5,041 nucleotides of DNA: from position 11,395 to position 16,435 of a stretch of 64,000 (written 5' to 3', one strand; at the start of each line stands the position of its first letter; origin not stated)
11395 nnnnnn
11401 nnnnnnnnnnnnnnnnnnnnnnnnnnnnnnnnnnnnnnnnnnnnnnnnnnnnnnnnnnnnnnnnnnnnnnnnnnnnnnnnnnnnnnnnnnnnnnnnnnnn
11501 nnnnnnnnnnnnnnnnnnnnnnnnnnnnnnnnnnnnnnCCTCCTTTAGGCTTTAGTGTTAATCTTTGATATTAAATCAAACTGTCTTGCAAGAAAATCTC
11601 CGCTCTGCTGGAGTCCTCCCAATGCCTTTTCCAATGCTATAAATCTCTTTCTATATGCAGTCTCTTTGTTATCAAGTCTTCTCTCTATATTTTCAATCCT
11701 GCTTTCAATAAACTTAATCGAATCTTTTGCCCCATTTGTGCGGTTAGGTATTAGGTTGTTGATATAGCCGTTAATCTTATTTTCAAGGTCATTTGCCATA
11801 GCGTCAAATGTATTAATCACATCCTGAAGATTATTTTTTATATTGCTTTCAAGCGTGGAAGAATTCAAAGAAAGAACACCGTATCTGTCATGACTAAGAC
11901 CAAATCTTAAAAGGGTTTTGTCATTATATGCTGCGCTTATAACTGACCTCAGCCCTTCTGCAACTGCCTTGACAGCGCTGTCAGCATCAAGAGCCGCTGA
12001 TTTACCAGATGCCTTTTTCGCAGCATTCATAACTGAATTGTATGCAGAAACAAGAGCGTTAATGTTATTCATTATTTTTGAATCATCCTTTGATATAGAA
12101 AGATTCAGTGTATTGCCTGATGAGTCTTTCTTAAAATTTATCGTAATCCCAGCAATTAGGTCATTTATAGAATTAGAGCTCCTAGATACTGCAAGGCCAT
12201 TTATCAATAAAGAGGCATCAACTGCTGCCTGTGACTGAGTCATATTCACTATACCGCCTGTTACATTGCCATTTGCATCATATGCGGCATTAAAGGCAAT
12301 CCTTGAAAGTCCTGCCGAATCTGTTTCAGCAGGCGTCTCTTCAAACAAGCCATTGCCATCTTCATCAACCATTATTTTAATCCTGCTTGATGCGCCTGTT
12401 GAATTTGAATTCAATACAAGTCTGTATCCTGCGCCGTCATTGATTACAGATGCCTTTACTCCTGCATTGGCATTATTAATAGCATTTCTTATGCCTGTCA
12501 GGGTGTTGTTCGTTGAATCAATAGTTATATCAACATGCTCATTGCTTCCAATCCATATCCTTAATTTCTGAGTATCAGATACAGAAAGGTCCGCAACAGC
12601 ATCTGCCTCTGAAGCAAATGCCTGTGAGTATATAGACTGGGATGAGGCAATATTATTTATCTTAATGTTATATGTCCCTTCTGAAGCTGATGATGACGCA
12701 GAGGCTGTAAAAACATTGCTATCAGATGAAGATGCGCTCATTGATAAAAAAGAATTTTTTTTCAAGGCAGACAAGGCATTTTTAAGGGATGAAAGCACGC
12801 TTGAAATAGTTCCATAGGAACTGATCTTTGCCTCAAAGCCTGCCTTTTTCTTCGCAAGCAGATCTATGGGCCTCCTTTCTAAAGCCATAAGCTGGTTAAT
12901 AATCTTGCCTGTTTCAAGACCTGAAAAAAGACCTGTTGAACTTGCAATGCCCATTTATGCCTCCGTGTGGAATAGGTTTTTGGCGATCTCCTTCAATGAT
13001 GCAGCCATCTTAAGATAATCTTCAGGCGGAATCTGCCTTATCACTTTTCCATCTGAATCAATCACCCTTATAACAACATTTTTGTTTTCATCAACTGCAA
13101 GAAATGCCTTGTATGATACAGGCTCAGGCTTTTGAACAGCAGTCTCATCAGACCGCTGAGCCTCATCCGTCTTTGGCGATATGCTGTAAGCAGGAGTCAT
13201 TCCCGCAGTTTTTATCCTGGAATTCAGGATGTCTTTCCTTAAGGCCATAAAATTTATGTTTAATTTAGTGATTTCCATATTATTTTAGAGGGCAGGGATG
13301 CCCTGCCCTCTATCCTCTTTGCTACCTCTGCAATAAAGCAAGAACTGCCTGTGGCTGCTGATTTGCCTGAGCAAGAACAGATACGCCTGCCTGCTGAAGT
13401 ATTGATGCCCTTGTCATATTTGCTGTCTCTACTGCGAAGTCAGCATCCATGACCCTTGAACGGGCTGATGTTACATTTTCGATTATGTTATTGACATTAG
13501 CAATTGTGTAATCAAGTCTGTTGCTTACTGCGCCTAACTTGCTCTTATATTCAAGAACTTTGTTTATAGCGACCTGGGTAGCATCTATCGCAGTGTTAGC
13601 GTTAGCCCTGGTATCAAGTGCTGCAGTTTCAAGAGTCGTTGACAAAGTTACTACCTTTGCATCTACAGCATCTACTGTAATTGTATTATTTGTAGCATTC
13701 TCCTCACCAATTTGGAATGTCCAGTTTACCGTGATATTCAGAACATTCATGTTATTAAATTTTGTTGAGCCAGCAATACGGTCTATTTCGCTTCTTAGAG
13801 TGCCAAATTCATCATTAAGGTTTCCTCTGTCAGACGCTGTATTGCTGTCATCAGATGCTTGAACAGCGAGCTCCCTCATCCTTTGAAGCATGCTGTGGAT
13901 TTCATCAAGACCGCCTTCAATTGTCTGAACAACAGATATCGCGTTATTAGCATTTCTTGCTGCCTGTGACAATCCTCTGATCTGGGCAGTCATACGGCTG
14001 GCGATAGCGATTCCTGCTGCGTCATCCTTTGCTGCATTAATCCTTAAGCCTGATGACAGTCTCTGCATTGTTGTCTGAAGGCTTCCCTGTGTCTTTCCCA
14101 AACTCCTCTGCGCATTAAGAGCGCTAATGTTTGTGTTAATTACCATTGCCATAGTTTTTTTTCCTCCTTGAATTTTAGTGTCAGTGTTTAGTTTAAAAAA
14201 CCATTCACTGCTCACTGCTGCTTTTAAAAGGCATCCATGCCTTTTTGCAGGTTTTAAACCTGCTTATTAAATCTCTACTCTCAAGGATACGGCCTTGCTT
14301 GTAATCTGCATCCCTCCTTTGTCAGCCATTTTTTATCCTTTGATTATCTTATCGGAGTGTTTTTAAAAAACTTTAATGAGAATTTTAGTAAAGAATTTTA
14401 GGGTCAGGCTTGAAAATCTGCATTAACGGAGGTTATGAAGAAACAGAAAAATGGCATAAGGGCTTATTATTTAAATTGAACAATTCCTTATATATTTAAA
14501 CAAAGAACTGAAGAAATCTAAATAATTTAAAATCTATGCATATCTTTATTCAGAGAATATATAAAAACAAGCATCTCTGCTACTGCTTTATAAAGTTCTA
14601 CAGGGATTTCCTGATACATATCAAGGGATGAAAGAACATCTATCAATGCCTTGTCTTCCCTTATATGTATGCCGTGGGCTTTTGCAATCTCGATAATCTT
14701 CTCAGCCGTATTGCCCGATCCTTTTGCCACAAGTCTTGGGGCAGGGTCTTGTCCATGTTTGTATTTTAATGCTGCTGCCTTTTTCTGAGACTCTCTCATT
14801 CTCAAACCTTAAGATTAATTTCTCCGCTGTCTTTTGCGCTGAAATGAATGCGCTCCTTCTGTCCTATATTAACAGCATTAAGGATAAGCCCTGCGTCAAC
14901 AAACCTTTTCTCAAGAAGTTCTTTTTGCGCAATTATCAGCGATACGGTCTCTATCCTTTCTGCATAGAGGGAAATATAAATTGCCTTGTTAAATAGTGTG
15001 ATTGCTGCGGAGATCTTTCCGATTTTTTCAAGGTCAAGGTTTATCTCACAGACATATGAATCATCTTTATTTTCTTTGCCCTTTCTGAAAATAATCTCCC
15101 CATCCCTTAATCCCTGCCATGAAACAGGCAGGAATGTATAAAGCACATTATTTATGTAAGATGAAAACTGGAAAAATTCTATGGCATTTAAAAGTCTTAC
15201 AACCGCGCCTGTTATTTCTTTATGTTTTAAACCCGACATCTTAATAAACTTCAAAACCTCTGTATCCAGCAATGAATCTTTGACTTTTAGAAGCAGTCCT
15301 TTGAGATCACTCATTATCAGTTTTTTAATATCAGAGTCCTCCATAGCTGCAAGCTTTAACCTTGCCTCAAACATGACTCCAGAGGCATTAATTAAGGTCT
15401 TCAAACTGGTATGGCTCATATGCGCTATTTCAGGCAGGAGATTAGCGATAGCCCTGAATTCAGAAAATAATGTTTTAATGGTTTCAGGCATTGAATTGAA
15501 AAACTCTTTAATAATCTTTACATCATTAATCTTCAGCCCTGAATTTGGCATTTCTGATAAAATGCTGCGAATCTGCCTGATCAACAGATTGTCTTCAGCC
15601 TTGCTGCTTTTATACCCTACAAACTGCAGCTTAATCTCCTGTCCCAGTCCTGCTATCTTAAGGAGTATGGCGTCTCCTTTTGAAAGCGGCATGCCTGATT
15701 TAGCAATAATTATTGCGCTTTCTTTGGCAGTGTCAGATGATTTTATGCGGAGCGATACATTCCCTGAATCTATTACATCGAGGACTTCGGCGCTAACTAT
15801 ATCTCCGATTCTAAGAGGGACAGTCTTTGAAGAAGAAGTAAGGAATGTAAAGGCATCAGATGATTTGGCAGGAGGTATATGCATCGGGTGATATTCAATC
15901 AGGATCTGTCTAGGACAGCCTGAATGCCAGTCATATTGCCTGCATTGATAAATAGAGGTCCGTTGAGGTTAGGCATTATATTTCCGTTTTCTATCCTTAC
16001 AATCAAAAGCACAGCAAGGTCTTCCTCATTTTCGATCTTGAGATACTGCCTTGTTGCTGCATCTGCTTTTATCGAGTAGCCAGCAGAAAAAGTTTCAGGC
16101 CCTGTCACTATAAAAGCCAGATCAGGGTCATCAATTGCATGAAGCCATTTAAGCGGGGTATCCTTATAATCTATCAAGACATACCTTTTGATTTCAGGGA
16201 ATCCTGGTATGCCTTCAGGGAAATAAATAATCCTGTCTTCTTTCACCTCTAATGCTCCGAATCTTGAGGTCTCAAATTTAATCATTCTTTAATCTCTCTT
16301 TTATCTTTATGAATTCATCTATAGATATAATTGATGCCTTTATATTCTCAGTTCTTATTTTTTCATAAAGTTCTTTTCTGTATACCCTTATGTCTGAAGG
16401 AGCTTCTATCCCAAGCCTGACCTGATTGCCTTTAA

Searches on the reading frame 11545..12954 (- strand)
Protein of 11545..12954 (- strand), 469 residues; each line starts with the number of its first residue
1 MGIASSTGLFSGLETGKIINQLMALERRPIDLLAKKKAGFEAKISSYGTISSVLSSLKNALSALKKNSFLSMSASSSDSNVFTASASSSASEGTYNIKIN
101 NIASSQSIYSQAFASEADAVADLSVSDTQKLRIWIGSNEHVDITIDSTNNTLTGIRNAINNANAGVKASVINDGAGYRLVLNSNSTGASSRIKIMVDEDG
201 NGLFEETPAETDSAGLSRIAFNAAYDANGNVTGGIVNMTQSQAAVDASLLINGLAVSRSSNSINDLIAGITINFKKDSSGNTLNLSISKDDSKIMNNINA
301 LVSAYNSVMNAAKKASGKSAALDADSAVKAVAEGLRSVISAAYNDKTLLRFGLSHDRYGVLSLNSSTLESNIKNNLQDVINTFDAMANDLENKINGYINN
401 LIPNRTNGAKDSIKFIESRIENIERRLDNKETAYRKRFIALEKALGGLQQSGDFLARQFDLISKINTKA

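Call 9: search_protein_families(library=pfam, proteins=[window:11545-12954:-], max_evalue=0.001)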
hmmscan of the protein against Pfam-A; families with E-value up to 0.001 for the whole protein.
window:11545-12954:- (469 aa): 2 families
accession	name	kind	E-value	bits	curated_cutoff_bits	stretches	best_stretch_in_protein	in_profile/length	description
PF07195.17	FliD_C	-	2.9e-35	122.2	25.4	1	244-449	1-235/236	Flagellar hook-associated protein 2 C-terminus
PF02465.23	FliD_N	-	2.1e-26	92.8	24.8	1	11-106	1-97/97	Flagellar hook-associated protein 2 N-terminus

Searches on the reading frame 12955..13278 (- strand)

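Call 9: search_protein_families(library=pfam, proteins=[window:12955-13278:-], max_evalue=0.001)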
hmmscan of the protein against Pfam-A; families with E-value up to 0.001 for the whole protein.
window:12955-13278:- (107 aa): 1 family
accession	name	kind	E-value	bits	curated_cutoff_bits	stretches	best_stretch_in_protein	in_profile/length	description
PF03646.20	FlaG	-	2.1e-09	37.9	23.8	1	62-103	57-99/101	FlaG protein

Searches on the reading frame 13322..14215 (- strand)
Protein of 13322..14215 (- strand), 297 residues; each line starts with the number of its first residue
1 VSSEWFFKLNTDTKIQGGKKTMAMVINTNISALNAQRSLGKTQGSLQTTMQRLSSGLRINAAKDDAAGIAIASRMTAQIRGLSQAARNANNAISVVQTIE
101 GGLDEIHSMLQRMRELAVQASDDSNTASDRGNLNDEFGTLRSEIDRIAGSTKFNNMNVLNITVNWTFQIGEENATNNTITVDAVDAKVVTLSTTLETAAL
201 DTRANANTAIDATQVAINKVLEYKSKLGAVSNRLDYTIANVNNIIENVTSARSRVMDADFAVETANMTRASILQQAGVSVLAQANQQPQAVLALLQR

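Call 9: search_protein_families(library=pfam, proteins=[window:13322-14215:-], max_evalue=0.001)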
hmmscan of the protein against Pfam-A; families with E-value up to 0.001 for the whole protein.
window:13322-14215:- (297 aa): 2 families
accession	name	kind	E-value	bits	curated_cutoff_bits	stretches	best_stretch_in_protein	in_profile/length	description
PF00669.25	Flagellin_N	-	1.2e-44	152.2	26.6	1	26-160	1-135/139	Bacterial flagellin N-terminal helical region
PF00700.27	Flagellin_C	-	3.7e-25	88.5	23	1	210-295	1-86/86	Bacterial flagellin C-terminal helical region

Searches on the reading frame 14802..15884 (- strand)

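Call 9: search_protein_families(library=pfam, proteins=[window:14802-15884:-], max_evalue=0.001)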
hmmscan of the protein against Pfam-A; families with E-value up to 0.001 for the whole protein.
window:14802-15884:- (360 aa): 1 family
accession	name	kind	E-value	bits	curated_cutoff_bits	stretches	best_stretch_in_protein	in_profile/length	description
PF02120.21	Flg_hook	-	1.2e-07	31.9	29.8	1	269-344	5-80/85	Flagellar hook-length control protein FliK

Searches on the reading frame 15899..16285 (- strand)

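Call 9: search_protein_families(library=pfam, proteins=[window:15899-16285:-], max_evalue=0.001)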
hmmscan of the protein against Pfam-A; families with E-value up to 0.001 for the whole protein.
window:15899-16285:- (128 aa): 1 family
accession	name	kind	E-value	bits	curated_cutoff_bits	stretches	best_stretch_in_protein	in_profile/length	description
PF02623.20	FliW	-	1.2e-29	103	25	1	20-127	1-113/122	FliW protein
